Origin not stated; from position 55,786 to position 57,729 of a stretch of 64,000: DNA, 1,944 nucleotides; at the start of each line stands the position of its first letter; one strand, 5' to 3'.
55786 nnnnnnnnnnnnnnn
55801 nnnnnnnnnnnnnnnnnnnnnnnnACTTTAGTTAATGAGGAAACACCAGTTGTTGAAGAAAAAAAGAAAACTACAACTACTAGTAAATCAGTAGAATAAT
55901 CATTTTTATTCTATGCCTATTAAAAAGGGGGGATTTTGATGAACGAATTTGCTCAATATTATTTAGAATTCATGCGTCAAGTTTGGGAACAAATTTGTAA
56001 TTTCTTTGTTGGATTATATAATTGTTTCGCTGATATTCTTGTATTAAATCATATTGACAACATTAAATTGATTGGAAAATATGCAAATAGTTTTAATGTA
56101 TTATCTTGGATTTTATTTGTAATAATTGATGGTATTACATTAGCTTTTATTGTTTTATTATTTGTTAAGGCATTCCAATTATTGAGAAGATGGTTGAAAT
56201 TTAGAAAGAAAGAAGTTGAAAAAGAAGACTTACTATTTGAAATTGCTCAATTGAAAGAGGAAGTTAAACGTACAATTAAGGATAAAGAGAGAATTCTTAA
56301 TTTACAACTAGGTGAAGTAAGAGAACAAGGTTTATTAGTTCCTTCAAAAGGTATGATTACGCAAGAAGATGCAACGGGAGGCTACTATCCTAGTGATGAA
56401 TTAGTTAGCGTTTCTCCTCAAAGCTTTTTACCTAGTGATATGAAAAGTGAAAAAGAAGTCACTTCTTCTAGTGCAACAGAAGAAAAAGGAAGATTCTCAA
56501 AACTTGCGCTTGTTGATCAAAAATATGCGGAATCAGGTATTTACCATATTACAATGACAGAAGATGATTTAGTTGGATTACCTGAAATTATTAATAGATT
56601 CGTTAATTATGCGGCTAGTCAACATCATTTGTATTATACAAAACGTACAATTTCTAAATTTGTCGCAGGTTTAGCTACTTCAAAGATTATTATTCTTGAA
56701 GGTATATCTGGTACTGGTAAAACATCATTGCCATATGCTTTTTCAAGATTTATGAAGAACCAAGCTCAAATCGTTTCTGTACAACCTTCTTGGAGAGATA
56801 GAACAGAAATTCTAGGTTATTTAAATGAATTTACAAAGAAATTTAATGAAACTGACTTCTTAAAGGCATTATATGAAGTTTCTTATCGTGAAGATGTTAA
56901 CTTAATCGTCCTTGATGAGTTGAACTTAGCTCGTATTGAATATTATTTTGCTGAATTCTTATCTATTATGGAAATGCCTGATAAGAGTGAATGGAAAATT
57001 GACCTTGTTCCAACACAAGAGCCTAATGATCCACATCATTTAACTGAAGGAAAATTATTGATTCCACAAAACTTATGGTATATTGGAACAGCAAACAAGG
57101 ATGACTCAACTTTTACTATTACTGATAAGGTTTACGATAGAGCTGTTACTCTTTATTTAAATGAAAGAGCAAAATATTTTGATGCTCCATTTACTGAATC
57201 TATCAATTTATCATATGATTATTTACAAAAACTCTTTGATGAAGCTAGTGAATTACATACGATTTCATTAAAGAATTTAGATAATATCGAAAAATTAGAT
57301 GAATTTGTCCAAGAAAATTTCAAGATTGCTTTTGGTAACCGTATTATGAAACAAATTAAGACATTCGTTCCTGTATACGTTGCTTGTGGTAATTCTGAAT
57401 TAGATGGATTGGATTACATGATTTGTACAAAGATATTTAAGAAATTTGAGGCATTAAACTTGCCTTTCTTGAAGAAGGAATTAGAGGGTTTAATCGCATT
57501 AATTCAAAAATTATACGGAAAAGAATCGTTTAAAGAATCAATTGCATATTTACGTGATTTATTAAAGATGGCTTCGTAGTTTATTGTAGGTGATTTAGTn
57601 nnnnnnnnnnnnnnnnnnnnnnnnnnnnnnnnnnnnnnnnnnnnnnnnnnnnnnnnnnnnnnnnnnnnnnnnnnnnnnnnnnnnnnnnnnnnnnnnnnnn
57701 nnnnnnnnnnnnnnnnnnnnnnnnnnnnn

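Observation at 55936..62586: Unusual operon: membrane-anchored McrB-like AAA+ NTPase, a basic coiled-coil giant partner, a SipW signal peptidase paralog and an EAL phosphodiesterase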

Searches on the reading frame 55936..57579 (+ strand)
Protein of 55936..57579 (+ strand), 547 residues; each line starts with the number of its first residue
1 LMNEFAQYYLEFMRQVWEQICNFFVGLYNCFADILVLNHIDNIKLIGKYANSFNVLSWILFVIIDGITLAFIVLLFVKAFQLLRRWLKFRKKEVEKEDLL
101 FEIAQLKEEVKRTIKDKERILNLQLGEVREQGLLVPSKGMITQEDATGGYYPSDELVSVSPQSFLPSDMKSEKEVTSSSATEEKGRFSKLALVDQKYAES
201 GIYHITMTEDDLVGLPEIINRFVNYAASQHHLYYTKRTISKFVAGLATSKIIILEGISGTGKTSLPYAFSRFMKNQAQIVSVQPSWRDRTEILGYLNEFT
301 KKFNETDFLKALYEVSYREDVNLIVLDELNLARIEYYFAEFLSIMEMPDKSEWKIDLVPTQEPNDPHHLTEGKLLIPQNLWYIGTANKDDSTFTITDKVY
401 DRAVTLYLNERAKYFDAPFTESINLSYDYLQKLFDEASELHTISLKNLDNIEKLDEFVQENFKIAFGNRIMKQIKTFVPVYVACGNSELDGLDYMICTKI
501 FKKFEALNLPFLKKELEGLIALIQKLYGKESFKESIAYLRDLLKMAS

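Call 3: search_protein_families(library=pfam, proteins=[window:55936-57579:+], max_evalue=0.01)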
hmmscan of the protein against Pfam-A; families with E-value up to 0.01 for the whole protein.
window:55936-57579:+ (547 aa): 2 families
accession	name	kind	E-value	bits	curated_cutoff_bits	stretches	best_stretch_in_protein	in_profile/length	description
PF13401.12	AAA_22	-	0.0048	17.6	27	0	249-333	5-97/130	AAA domain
PF07728.20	AAA_5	-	0.0051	17.3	22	0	252-347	2-92/139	AAA domain (dynein-related subfamily)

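Call 4: search_protein_families(library=padloc, proteins=[window:55936-57579:+], max_evalue=0.01)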
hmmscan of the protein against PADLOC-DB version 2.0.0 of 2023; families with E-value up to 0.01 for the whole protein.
window:55936-57579:+ (547 aa): 1 family
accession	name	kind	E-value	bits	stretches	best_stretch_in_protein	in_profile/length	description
PDLC04547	PDC-M26A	-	9.4e-39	131.5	2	222-362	305-445/724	-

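Call 5: search_protein_families(library=ncbifam, proteins=[window:55936-57579:+], max_evalue=0.01)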
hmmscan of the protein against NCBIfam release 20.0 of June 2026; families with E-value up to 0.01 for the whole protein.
window:55936-57579:+ (547 aa): 1 family
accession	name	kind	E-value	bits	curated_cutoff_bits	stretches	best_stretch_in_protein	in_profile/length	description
NF008457.0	PRK11331.1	equivalog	2.4e-05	23.3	637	1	231-407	176-353/459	5-methylcytosine-specific restriction enzyme subunit McrB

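Call 9: find_homologous_proteins(query=window:55936-57579:+)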
Query window:55936-57579:+ (547 aa): 8000 proteins with E <= 0.001 among 8000 candidates; the best 120 are listed.
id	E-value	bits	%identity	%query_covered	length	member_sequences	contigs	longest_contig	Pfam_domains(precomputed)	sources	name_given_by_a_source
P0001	0.0e+0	1213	99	100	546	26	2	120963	-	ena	-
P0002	0.0e+0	1021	84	100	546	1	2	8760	-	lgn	-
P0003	1.9e-285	966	80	100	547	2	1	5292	-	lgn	-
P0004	9.1e-262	888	74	100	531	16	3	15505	-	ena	-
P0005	9.7e-261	884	73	100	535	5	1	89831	-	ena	-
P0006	4.0e-258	876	72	100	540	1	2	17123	-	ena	-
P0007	3.3e-257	873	71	100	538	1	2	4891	-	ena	-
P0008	7.2e-256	868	70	100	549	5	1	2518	-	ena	-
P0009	4.9e-246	836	69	100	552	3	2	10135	-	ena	-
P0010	9.8e-243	825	68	100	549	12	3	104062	-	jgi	jgi:hypothetical protein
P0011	3.1e-240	817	67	100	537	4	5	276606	-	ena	-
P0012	1.7e-238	811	67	99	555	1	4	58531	-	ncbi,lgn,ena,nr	ncbi:hypothetical protein J6Y73_01570 [bacterium]|nr:hypothetical protein [bacterium]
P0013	2.6e-235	800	66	99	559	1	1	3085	-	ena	-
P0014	4.2e-235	800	66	99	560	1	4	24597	-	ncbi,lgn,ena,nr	ncbi:hypothetical protein IKQ02_02505 [bacterium]|nr:hypothetical protein [bacterium]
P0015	1.2e-234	798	66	99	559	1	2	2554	-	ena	-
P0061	6.7e-171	588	51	99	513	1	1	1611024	-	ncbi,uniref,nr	ncbi:hypothetical protein [Acholeplasma laidlawii]|uniref:hypothetical protein n=1 Tax=Acholeplasma 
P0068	3.0e-170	586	51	99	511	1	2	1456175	-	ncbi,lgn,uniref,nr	ncbi:hypothetical protein [Acholeplasma hippikon]|uniref:5-methylcytosine-specific restriction enzym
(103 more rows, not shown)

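Call 11: find_encoding_contigs(protein=P0005, flank=10000, max_places=2)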
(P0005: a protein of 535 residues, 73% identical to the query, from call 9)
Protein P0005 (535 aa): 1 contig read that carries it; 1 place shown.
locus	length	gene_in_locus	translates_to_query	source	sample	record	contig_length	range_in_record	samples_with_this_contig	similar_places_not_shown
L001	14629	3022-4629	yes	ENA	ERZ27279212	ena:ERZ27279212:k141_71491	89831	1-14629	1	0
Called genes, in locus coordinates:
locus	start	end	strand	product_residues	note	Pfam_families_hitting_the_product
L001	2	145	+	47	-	?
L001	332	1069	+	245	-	-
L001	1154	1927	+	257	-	-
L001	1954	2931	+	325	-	-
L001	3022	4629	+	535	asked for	-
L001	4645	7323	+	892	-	-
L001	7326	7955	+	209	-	-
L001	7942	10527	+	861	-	PF00563:EAL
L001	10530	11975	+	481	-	PF00990:GGDEF (weak), PF00563:EAL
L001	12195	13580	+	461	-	PF13173:AAA_14, PF13635:DUF4143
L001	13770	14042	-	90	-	PF01106:NifU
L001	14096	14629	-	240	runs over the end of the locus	PF03458:Gly_transporter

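Call 12: find_encoding_contigs(protein=P0061, flank=10000, max_places=2)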
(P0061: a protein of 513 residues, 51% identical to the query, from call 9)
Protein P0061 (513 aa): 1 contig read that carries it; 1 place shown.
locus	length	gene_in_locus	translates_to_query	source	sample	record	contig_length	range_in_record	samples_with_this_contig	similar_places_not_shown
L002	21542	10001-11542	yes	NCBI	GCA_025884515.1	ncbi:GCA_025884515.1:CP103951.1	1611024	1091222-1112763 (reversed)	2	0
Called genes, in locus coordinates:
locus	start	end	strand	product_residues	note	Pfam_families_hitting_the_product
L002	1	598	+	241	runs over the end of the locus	PF19567:CpsB_CapC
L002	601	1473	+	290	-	PF02645:DegV, PF13684:FakA-like_C (weak)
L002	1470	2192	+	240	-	PF01936:NYN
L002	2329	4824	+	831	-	PF00990:GGDEF, PF00563:EAL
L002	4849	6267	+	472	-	PF00990:GGDEF, PF24898:GGDEF_GdpP (weak), PF00563:EAL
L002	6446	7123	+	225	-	-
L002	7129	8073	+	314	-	-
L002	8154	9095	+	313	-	-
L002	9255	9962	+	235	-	-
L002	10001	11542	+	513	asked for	-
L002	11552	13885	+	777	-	PF07498:Rho_N (faint)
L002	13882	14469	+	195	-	-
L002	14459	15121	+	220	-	-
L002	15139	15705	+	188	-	-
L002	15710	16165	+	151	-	PF10502:Peptidase_S26, PF00717:Peptidase_S24 (weak)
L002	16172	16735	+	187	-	-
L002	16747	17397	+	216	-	-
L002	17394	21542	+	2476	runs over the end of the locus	-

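Call 13: find_encoding_contigs(protein=P0011, flank=10000, max_places=2)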
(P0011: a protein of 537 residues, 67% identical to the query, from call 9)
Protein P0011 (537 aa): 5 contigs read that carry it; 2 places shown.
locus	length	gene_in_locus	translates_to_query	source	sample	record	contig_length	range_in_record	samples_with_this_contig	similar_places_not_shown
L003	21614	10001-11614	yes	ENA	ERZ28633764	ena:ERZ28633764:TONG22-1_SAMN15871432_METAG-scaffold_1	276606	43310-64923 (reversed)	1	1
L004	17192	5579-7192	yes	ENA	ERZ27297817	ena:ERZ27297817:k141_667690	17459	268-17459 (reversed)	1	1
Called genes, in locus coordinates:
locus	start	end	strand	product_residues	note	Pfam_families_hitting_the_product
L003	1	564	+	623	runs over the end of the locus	PF02518:HATPase_c (faint), PF07228:SpoIIE, PF13581:HATPase_c_2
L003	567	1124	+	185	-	PF02525:Flavodoxin_2, PF03358:FMN_red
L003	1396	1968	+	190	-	PF18798:LPD3 (weak)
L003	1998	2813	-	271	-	PF00781:DAGK_cat, PF19279:YegS_C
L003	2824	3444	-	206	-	PF07947:YhhN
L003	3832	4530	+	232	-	-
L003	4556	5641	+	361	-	-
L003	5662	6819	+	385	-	-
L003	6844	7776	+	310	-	-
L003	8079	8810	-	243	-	PF00230:MIP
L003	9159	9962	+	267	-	-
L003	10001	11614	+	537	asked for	-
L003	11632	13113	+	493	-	PF09823:DUF2357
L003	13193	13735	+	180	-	-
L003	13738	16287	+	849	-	PF00990:GGDEF (weak), PF00563:EAL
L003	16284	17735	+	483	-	PF00563:EAL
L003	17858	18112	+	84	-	PF00313:CSD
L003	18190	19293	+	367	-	PF01926:MMR_HSR1, PF02421:FeoB_N, PF06071:YchF-GTPase_C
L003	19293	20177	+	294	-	PF01734:Patatin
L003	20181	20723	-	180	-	PF07155:ECF-ribofla_trS, PF07694:5TM-5TMR_LYT (faint), PF12822:ECF_trnsprt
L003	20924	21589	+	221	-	PF03167:UDG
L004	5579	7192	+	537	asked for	-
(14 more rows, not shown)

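Call 16: find_related_loci(query=A1, collection=genome_contigs, flank=10000)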
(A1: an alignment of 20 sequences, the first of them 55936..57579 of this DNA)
Query A1 (547 aa) in genome_contigs; peptide patterns used: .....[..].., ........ (x = any residue, [..] = any of these).
600 stretches matched a pattern (row limit reached: there are more); 593 encode a relative of the query (tblastn E <= 1e-3); the best 80 are kept; 80 distinct loci.
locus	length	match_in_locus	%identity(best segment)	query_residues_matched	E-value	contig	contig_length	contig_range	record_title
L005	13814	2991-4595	73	2-547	0e+0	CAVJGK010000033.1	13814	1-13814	Lachnospiraceae bacterium isolate G02630-L1_cleanbin_000025 genome assembly, contig: Spades_G02630-L1_contig_2176, whole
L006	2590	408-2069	65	4-547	0e+0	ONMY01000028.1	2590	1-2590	uncultured Firmicutes bacterium isolate RUG448 genome assembly, contig: k87_2867403, whole genome shotgun sequence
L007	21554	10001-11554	53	2-544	0e+0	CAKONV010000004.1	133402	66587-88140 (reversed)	MAG: uncultured Bacilli bacterium isolate REFINED_METABAT215_TOP10_CONTIGS_1500_ASSEMBLY_K77_MERGED__Hadza_MoBio_hadza-E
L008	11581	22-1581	53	2-546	0e+0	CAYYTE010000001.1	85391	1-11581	MAG TPA_asm: uncultured Staphylococcaceae bacterium isolate binchicken_co154_124 genome assembly, contig: NODE_225_lengt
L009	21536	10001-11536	52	1-546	0e+0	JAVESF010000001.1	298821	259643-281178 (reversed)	MAG: Acholeplasma sp. isolate BF1_46 scaffold_25_c1_biofilm_2017, whole genome shotgun sequence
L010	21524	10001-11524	53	4-545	0e+0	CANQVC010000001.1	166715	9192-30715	MAG: uncultured Bacilli bacterium isolate Lapin-032__bin111 genome assembly, contig: Lapin-032__NODE_111_length_166715_c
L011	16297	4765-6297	51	2-545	0e+0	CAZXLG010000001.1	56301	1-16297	MAG TPA_asm: uncultured Paracholeplasma sp. isolate SRP220891_co4_45 genome assembly, contig: NODE_832_length_56301_cov_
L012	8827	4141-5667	50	2-544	1e-179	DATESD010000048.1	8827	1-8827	MAG TPA_asm: Bacilli bacterium isolate SMAG_U9092 k141_13674, whole genome shotgun sequence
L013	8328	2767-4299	51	2-545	9e-180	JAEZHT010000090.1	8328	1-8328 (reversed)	MAG: Bacillota bacterium isolate OH_CDB_149 k127_1745723, whole genome shotgun sequence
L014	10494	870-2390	50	2-544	9e-178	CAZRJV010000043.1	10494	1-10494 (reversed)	MAG TPA_asm: uncultured Acholeplasmataceae bacterium isolate ERP125879_co1_18 genome assembly, contig: NODE_3032_length_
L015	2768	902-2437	50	2-544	0e+0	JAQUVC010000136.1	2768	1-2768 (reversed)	MAG: Bacilli bacterium isolate STD2_158 NODE_191425_length_2768_cov_9.473306_Sandtown_D2, whole genome shotgun sequence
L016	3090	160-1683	52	2-542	0e+0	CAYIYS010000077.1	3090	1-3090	MAG TPA_asm: uncultured Eubacteriales bacterium isolate ERP122455_co2_187 genome assembly, contig: NODE_18226_length_309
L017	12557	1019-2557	50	1-544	3e-176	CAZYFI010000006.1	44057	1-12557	MAG TPA_asm: uncultured Bacteroidales bacterium isolate SRP263991_co7_841 genome assembly, contig: NODE_888_length_44057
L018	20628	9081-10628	52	2-546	4e-175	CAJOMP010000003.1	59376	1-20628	uncultured Clostridia bacterium isolate Reindeer_2_mag_170 genome assembly, contig: scaffold_367, whole genome shotgun s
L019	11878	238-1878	50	2-545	3e-174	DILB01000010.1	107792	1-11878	MAG TPA_asm: Bacillales bacterium UBA5603 UBA5603_contig_4539, whole genome shotgun sequence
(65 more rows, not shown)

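Call 27: search_solved_structures(query=window:55936-57579:+, max_evalue=1, show_alignments=1)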
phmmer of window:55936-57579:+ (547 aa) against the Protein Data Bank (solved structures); distinct sequences matched with E-value up to 1: 4.
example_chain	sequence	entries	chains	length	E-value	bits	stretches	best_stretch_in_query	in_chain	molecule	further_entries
6hz4_A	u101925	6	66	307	3.6e-06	29.3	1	230-406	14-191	5-methylcytosine-specific restriction enzyme B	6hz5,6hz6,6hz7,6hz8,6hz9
6ut6_A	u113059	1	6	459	8.2e-06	28.2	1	230-405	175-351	5-methylcytosine-specific restriction enzyme B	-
7vsr_A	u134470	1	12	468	8.5e-06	28.1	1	230-405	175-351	5-methylcytosine-specific restriction enzyme B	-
4ypn_A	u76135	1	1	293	0.84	11.6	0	244-329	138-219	Lon protease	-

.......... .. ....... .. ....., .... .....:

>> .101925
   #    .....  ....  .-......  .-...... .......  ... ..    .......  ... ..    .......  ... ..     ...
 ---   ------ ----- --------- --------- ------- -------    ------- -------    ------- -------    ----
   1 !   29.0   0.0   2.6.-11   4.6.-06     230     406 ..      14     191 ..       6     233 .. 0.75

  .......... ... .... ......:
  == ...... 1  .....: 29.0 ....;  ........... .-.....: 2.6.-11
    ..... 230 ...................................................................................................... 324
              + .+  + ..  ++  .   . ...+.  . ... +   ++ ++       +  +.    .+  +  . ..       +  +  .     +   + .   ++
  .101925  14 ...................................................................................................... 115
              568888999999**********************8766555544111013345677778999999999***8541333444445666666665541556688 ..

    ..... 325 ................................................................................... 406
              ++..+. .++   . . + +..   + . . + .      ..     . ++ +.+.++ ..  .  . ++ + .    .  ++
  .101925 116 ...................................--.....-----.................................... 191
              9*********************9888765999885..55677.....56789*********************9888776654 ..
